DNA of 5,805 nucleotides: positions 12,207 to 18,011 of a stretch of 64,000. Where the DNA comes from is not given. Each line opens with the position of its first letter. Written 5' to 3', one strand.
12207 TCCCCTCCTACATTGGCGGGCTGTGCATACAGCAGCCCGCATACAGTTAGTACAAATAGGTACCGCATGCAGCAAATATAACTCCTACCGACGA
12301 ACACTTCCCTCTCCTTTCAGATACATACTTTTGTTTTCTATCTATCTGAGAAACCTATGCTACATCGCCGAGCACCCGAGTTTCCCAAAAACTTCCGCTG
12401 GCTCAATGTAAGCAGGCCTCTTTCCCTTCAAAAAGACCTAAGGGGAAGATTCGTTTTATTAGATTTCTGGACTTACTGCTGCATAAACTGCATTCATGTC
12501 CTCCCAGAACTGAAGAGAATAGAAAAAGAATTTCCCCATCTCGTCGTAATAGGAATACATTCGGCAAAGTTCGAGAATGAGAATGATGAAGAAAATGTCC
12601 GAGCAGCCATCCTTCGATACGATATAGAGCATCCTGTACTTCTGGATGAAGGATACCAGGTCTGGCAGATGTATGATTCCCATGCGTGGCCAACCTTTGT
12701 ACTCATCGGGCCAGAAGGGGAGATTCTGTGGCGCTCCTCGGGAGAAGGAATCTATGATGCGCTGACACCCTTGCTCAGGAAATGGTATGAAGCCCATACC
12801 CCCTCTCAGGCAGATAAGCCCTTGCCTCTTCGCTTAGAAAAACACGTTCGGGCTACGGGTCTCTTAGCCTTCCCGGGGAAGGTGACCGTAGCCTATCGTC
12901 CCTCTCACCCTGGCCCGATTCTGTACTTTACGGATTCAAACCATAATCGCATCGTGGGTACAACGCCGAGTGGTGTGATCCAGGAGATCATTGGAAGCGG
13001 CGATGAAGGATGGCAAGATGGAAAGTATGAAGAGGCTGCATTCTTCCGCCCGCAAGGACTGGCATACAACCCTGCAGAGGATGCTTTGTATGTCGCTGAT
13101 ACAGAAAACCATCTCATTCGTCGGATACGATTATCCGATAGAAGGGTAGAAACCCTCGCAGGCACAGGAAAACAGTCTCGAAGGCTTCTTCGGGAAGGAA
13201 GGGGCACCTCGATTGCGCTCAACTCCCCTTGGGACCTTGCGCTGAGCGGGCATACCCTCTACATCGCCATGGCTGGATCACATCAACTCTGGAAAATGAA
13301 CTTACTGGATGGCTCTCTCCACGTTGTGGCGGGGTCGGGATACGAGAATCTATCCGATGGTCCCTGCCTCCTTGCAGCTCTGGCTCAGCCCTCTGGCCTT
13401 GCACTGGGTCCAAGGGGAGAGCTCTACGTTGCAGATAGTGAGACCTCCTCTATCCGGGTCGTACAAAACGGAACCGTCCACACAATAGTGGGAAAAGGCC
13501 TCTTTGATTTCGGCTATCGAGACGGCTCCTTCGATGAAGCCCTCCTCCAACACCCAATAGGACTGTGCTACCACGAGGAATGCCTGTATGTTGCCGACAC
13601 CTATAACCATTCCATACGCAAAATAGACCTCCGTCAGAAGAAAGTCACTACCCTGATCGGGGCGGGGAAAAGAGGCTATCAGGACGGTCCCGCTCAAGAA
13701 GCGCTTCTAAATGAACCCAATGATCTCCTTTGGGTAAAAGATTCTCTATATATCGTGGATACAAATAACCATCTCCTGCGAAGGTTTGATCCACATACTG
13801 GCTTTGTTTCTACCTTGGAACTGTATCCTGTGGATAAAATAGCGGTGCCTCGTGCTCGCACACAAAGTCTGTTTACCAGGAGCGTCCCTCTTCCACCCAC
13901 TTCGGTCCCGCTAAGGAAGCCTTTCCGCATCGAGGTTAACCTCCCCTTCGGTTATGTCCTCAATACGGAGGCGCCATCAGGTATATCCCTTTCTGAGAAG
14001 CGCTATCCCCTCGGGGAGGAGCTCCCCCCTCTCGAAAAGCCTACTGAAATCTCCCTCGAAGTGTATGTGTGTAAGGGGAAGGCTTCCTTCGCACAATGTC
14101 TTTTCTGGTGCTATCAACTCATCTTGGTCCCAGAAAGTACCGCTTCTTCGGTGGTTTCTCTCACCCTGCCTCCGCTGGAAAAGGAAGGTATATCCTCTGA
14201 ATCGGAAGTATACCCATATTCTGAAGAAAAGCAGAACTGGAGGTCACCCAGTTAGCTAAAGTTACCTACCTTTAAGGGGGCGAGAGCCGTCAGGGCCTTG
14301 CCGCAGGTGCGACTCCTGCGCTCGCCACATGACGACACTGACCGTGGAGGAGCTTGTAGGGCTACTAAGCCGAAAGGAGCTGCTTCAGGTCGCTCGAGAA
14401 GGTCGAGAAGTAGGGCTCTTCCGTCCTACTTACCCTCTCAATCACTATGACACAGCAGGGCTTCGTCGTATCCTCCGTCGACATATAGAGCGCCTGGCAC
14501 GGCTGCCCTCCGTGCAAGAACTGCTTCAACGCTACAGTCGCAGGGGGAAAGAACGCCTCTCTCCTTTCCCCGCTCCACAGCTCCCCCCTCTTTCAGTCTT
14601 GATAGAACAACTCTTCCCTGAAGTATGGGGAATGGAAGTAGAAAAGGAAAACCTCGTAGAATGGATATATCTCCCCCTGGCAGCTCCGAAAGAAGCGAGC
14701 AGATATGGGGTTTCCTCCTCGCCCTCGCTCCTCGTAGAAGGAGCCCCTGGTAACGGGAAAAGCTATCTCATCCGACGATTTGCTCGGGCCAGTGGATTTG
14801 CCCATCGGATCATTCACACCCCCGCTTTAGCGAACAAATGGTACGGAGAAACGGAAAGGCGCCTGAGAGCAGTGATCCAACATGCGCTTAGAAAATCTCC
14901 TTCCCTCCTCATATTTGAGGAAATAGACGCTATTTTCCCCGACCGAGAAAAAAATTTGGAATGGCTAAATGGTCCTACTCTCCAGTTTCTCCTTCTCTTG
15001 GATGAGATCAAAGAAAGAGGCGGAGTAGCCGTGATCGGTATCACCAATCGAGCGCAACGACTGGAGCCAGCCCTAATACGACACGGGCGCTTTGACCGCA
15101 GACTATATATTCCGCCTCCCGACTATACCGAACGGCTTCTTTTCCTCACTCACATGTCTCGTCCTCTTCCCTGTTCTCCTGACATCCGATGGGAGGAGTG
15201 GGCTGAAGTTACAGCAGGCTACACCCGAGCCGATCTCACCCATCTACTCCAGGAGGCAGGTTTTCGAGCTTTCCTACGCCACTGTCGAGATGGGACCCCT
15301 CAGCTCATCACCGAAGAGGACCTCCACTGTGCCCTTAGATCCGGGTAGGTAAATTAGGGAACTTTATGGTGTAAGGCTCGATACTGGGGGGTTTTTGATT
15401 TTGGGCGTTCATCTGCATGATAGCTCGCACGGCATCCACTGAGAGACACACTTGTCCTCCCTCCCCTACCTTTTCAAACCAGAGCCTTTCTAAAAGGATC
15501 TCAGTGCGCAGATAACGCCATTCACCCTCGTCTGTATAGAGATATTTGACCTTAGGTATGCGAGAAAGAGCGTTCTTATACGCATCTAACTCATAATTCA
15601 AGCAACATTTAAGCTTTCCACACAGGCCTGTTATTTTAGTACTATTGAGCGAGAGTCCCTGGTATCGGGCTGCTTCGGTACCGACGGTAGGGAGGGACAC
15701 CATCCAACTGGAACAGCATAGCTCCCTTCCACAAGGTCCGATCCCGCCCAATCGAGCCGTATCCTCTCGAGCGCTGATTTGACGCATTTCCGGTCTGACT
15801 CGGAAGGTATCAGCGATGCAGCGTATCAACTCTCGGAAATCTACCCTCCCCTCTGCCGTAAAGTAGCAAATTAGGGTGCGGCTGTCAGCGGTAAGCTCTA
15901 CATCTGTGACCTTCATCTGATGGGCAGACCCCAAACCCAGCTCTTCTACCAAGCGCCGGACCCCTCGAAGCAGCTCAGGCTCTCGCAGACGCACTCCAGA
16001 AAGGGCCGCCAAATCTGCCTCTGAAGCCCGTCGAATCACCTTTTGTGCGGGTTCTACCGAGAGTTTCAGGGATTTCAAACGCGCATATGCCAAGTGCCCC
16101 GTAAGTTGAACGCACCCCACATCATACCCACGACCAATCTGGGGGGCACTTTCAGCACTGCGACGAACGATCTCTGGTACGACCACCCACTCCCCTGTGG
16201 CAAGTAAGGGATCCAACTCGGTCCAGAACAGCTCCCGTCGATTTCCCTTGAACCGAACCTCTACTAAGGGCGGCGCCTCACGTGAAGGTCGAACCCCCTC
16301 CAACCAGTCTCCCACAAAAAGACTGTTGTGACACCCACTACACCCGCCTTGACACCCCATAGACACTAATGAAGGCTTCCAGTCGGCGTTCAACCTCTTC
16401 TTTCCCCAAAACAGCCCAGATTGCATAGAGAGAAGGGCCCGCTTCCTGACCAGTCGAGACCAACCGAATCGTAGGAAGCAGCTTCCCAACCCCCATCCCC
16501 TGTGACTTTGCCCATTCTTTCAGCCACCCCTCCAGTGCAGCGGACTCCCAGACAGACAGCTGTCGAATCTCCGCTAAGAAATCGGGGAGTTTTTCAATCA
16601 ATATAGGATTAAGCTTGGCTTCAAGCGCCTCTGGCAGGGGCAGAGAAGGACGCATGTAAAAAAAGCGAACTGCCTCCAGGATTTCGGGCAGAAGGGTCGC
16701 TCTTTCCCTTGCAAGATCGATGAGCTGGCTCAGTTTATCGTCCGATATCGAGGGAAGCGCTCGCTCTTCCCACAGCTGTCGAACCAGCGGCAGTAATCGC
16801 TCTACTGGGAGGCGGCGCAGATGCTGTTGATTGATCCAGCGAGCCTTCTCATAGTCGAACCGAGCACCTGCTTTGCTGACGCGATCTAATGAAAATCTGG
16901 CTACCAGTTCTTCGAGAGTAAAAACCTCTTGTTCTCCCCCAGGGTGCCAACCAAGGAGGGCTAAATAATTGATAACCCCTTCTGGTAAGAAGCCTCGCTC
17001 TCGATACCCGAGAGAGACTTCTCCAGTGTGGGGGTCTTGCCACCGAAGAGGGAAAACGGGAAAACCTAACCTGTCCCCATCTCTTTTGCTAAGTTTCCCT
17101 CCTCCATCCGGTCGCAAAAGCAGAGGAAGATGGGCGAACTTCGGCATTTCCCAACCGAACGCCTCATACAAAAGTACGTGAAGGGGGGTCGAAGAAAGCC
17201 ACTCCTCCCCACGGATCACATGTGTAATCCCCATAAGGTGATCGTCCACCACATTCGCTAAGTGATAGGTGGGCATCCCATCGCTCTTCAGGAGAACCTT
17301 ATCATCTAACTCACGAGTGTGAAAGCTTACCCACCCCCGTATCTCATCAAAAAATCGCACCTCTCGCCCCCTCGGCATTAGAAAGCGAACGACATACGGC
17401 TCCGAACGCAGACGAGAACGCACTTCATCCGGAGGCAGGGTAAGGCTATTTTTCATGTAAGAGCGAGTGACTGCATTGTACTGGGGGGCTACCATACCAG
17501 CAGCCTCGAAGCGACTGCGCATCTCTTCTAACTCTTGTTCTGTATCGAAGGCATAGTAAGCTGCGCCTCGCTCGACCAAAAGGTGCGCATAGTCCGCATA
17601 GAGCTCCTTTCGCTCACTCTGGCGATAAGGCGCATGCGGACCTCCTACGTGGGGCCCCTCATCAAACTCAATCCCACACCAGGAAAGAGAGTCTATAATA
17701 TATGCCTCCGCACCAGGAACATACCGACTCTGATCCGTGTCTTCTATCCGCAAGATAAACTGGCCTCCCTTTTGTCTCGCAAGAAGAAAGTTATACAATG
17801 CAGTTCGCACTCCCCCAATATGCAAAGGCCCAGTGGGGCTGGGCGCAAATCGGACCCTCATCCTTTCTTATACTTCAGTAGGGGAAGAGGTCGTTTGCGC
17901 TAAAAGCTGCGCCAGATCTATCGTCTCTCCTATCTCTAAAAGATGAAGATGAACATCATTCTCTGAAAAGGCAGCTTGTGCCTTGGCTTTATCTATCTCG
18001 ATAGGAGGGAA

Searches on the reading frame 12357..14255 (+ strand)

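Call 13: search_protein_families(library=pfam, proteins=[window:12357-14255:+], max_evalue=0.001)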
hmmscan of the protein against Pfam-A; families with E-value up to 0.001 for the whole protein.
window:12357-14255:+ (632 aa): 7 families
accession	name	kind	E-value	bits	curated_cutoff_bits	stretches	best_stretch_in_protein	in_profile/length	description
PF01436.27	NHL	-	1.8e-28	97.5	20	2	342-368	1-27/28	NHL repeat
PF13905.12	Thioredoxin_8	-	9.7e-13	48.7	27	1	30-123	1-94/94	Thioredoxin-like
PF25021.1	TEN_NHL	-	5.2e-10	39.3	27.1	1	222-380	23-178/357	Teneurin NHL domain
PF00578.27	AhpC-TSA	-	1.1e-07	32.3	26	1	20-124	16-122/124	AhpC/TSA family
PF21959.2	DUF6923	-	1.4e-05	25.4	27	0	364-487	62-167/234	Repeat of unknown function (DUF6923)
PF08534.16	Redoxin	-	0.00017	21.9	26.6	1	21-130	20-135/148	Redoxin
PF08450.18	SGL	-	0.0004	20.5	26.3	0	232-262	136-166/246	SMP-30/Gluconolactonase/LRE-like region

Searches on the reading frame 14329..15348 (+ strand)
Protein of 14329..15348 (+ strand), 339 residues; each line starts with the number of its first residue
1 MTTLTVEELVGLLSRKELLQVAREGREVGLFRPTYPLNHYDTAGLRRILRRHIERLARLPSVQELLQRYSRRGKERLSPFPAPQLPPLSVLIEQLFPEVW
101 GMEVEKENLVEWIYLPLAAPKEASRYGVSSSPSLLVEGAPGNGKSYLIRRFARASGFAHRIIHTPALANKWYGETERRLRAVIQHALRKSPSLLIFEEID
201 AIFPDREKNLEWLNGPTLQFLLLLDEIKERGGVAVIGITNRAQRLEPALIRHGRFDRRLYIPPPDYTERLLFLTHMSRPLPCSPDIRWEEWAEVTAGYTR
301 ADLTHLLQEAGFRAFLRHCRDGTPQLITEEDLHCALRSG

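Call 13: search_protein_families(library=pfam, proteins=[window:14329-15348:+], max_evalue=0.001)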
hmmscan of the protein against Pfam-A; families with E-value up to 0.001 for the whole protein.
window:14329-15348:+ (339 aa): 4 families
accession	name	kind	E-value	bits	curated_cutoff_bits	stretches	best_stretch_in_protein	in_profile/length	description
PF00004.35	AAA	-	2.8e-25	89.7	21.2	1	135-262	2-130/131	ATPase family associated with various cellular activities (AAA)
PF13401.12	AAA_22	-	7.2e-05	23.6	27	0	173-213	65-104/130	AAA domain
PF13191.12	AAA_16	-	0.00011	23.2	32.6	0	130-155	23-48/167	AAA ATPase domain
PF17862.7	AAA_lid_3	-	0.00012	22.1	27.2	1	285-331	1-42/45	AAA+ lid domain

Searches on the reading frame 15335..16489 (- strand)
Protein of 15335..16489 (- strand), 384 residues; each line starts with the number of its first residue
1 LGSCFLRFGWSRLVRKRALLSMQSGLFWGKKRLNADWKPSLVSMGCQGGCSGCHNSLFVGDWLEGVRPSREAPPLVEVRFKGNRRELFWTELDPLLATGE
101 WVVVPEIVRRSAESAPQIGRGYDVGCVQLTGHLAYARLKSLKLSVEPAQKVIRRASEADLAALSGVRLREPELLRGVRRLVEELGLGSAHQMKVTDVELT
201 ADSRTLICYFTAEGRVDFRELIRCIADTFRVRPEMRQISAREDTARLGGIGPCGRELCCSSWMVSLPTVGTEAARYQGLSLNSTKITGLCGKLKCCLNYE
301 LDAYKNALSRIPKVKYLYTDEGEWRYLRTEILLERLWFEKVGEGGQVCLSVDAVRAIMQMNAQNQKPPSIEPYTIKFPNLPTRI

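Call 13: search_protein_families(library=pfam, proteins=[window:15335-16489:-], max_evalue=0.001)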
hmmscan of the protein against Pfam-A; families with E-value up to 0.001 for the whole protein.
window:15335-16489:- (384 aa): 1 family
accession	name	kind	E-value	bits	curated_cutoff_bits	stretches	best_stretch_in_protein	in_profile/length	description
PF04468.17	PSP1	-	2.3e-22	79.5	27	1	150-238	2-86/86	PSP1 C-terminal conserved region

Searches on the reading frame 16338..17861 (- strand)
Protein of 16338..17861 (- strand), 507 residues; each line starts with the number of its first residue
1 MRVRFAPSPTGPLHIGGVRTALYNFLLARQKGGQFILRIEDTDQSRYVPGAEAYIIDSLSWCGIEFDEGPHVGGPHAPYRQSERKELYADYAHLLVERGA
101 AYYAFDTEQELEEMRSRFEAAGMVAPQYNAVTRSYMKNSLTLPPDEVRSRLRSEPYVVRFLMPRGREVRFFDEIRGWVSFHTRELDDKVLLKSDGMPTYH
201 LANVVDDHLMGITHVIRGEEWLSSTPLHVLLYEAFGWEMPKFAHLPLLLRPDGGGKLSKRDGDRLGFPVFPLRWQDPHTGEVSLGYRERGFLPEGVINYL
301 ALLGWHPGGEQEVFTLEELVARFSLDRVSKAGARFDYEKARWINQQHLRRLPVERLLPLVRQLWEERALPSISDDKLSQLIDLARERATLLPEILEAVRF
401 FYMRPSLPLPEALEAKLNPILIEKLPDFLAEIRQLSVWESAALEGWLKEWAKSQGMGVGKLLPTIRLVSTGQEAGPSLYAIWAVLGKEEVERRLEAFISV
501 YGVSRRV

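Call 13: search_protein_families(library=pfam, proteins=[window:16338-17861:-], max_evalue=0.001)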
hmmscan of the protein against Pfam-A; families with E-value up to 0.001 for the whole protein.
window:16338-17861:- (507 aa): 2 families
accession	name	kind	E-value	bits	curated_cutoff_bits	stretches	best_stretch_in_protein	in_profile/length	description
PF00749.27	tRNA-synt_1c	-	1.8e-91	306.8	23.4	1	2-342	3-314/314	tRNA synthetases class I (E and Q), catalytic domain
PF19269.4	Anticodon_2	-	4.2e-26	92.5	23.6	1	366-498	9-141/141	Anticodon binding domain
